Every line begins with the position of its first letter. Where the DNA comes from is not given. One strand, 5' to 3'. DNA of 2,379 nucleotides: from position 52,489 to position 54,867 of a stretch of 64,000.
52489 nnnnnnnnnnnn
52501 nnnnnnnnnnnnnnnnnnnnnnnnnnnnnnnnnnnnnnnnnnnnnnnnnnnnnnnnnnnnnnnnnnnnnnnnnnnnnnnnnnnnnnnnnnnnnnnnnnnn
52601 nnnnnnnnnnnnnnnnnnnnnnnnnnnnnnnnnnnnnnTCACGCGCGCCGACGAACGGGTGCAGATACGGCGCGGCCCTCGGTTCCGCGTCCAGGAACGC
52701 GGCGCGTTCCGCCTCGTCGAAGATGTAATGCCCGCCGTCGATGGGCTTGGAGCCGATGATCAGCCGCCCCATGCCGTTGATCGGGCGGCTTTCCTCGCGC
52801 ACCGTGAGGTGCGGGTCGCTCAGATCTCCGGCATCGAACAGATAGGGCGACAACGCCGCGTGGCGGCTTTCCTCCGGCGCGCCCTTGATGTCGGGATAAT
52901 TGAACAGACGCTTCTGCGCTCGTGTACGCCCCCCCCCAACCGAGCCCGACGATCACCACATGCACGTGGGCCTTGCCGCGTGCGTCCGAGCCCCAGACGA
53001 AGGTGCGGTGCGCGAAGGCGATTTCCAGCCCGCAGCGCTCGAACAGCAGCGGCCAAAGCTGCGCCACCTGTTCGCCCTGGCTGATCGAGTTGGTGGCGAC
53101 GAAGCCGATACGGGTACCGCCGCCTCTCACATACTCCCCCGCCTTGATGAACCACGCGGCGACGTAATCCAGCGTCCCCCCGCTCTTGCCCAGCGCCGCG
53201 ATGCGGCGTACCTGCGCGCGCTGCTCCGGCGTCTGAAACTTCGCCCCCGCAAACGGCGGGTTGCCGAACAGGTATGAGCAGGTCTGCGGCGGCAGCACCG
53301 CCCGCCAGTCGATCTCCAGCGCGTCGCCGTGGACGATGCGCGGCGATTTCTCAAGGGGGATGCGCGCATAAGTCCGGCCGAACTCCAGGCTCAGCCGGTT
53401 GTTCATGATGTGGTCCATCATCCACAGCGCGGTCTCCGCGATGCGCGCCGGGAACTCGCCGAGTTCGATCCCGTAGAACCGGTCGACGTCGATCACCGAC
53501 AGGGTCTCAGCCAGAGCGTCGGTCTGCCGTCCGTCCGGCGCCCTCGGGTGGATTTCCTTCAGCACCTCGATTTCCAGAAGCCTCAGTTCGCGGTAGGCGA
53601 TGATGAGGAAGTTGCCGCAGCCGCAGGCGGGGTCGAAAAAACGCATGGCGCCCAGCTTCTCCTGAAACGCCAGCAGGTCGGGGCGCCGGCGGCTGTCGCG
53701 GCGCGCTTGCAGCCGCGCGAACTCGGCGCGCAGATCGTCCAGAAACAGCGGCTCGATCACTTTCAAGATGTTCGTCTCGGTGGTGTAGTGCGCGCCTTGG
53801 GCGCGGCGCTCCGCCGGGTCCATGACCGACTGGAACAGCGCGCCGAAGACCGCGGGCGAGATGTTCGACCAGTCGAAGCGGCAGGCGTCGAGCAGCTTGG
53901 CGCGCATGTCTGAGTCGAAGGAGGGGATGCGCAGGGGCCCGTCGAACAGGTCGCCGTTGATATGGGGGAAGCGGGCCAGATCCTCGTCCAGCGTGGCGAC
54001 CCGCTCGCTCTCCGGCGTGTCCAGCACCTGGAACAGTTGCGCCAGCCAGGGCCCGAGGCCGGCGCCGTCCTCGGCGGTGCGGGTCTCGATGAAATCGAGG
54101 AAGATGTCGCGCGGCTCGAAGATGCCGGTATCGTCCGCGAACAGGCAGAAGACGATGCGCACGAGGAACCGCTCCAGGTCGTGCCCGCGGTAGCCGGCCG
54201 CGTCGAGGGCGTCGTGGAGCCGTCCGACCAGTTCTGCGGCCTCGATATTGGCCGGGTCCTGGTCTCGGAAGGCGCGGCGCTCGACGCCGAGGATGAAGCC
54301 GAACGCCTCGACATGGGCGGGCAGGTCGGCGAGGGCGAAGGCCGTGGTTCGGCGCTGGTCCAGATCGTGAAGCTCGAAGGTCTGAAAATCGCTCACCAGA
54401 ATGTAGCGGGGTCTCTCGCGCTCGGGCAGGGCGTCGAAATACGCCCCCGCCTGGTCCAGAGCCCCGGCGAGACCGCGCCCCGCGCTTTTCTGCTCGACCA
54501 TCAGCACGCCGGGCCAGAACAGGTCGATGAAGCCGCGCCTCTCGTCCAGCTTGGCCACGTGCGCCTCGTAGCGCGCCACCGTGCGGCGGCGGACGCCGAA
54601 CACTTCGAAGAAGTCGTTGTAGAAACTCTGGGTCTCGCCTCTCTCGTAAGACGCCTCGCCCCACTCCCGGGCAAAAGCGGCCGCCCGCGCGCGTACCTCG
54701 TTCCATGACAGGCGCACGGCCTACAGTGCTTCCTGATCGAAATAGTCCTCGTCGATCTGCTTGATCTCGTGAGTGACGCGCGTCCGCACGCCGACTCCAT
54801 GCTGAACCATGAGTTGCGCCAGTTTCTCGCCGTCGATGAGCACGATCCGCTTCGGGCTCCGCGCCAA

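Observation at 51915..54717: Second, unrelated R-M gene (MmeI-family Type IIL) also broken exactly at a 9-nt homopolymer (G9)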

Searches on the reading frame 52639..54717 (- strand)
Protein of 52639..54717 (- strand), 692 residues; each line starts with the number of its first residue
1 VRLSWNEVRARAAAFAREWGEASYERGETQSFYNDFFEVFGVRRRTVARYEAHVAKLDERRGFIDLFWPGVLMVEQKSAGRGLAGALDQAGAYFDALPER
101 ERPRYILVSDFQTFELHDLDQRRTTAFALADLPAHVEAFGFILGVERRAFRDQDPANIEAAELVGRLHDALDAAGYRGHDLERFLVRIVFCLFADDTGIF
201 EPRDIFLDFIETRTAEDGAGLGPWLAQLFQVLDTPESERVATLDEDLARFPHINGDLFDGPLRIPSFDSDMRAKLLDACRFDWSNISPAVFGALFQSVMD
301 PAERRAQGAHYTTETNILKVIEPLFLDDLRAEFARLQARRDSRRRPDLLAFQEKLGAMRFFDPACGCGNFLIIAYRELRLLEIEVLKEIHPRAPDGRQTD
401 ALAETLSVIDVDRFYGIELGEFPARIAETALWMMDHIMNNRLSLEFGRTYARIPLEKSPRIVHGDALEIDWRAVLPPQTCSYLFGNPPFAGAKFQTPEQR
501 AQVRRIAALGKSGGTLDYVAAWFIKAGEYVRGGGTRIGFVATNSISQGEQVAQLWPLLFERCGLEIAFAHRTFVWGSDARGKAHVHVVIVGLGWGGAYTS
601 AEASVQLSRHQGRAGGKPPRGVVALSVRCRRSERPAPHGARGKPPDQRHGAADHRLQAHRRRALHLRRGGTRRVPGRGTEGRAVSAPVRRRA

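Call 45: search_protein_families(library=padloc, proteins=[window:52639-54717:-])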
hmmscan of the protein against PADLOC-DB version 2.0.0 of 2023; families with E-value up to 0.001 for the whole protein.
window:52639-54717:- (692 aa): 7 families
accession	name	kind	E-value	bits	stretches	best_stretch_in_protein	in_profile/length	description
PDLC03598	REase_MTase_IIG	-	8e-231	766.6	1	2-593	2-593/912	Type IIG restriction enzyme-methyltransferase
PDLC03599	REase_MTase_IIG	-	2.9e-72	241.9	1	25-606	22-592/959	Type IIG restriction enzyme-methyltransferase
PDLC03627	REase_MTase_IIG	-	4.7e-63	211.4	2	78-436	111-483/1136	Type IIG restriction enzyme-methyltransferase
PDLC04134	mad2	-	2e-47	160.1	1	25-566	5-421/492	mads_2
PDLC02643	DrmMI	-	2.4e-12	43.6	1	484-590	873-976/1347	DrmMI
PDLC02639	DrmMI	-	0.00017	18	0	483-579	586-682/803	DrmMI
PDLC03021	MTase_I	-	0.00067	16.6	0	360-433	188-247/491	Type I methyltransferase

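Call 49: find_homologous_proteins(query=window:52642-54717:-, max_evalue=1e-100)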
Query seq(692 aa) (692 aa): 7984 proteins with E <= 1e-100 among 8000 candidates; the best 120 are listed.
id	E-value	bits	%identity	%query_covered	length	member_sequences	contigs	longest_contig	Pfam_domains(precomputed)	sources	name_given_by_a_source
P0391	0.0e+0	1585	100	100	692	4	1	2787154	PF20465.5,PF20464.4,PF20473.5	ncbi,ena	-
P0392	0.0e+0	1225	80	97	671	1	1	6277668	PF20465.5,PF20464.4,PF20473.5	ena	-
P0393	0.0e+0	1200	77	100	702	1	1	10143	PF20465.5,PF20464.4,PF20473.5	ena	-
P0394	0.0e+0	1154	74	100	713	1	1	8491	PF20465.5,PF20464.4,PF20473.5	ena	-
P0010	0.0e+0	1148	83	86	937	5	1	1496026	PF20465.5,PF20466.4,PF20464.4,PF20467.4,PF20473.5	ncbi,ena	-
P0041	0.0e+0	1144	83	86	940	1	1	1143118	PF20465.5,PF20466.4,PF20464.4,PF20467.4,PF20473.5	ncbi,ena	-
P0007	0.0e+0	1140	84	86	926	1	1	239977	PF20465.5,PF20466.4,PF20464.4,PF20467.4,PF20473.5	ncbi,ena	-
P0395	0.0e+0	1139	74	99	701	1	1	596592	PF20465.5,PF20464.4,PF20473.5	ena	-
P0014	0.0e+0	1138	83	86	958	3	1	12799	PF20465.5,PF20466.4,PF20464.4,PF20467.4,PF20473.5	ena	-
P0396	0.0e+0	1138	84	86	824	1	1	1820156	PF20465.5,PF20466.4,PF20464.4,PF20473.5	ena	-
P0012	0.0e+0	1137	84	86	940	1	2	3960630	PF20465.5,PF20466.4,PF20464.4,PF20467.4,PF20473.5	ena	-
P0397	0.0e+0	1136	79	91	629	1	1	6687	PF20465.5,PF02384.23,PF20464.4,PF20473.5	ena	-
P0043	0.0e+0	1136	84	86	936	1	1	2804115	PF20465.5,PF20466.4,PF20464.4,PF20467.4,PF20473.5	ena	-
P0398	0.0e+0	1136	83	86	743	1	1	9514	PF20465.5,PF20464.4,PF20473.5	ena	-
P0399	0.0e+0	1136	84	86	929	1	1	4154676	PF20465.5,PF20466.4,PF20464.4,PF20467.4,PF20473.5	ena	-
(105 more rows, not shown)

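Call 50: list_cluster_members(proteins=[P0391])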
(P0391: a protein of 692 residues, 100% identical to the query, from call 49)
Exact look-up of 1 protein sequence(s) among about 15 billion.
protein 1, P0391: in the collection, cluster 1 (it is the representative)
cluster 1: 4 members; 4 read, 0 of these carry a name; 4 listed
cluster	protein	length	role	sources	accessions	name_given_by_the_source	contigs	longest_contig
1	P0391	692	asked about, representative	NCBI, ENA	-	-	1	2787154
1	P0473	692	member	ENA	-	-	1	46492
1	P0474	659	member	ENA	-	-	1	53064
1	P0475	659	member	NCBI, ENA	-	-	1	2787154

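Call 51: find_encoding_contigs(protein=P0391, flank=10000, max_places=10)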
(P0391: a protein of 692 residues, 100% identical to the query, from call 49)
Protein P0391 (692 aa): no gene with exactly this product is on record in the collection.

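Call 53: find_encoding_contigs(protein=P0474, flank=10000, max_places=10)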
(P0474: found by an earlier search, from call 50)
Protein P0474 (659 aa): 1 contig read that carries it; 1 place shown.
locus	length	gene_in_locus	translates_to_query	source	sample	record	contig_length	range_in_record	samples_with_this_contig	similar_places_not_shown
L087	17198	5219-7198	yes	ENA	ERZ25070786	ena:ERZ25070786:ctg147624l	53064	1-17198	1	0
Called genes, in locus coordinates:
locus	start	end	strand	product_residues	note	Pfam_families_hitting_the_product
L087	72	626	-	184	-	PF01568:Molydop_binding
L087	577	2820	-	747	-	PF00384:Molybdopterin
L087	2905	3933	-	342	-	PF00795:CN_hydrolase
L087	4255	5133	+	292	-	PF05368:NmrA, PF13460:NAD_binding_10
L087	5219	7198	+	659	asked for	PF20464:MmeI_N, PF20465:MmeI_hel, PF20473:MmeI_Mtase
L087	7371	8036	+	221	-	PF20466:MmeI_TRD, PF20467:MmeI_C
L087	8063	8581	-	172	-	PF01243:PNPOx_N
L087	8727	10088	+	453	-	PF07690:MFS_1, PF00083:Sugar_tr, PF03137:OATP (weak)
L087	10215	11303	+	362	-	PF01209:Ubie_methyltran, PF01728:FtsJ (weak), PF05175:MTS, PF13489:Methyltransf_23, PF13847:Methyltransf_31, PF08241:Methyltransf_11, PF08242:Methyltransf_12, PF13649:Methyltransf_25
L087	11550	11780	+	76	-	PF07858:LEH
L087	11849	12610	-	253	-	-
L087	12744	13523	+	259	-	PF00106:adh_short, PF08659:KR (weak), PF13561:adh_short_C2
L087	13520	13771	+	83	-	-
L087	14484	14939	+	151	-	-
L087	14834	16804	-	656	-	-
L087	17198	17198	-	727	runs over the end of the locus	-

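Call 55: search_protein_families(library=pfam, proteins=[L087:14834-16804:-, L087:14484-14939:+, L087:11849-12610:-], max_evalue=0.01)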
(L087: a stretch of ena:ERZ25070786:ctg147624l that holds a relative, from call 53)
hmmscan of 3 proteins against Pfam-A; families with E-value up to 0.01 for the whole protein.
L087:14834-16804:- (656 aa): 0 families

L087:14484-14939:+ (151 aa): 0 families

L087:11849-12610:- (253 aa): 0 families

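Call 59: search_protein_families(library=ncbifam, proteins=[L087:14834-16804:-], max_evalue=0.1)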
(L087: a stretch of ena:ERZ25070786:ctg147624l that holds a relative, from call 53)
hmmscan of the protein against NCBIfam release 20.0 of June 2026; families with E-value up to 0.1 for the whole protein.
L087:14834-16804:- (656 aa): 1 family
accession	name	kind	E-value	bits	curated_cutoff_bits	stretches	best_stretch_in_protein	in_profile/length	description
TIGR04360.1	other_trbK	hypoth_equivalog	0.093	13.1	33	0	554-579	31-56/73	putative entry exclusion protein TrbK-alt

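Call 71: find_encoding_contigs(protein=P0475, flank=10000, max_places=5)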
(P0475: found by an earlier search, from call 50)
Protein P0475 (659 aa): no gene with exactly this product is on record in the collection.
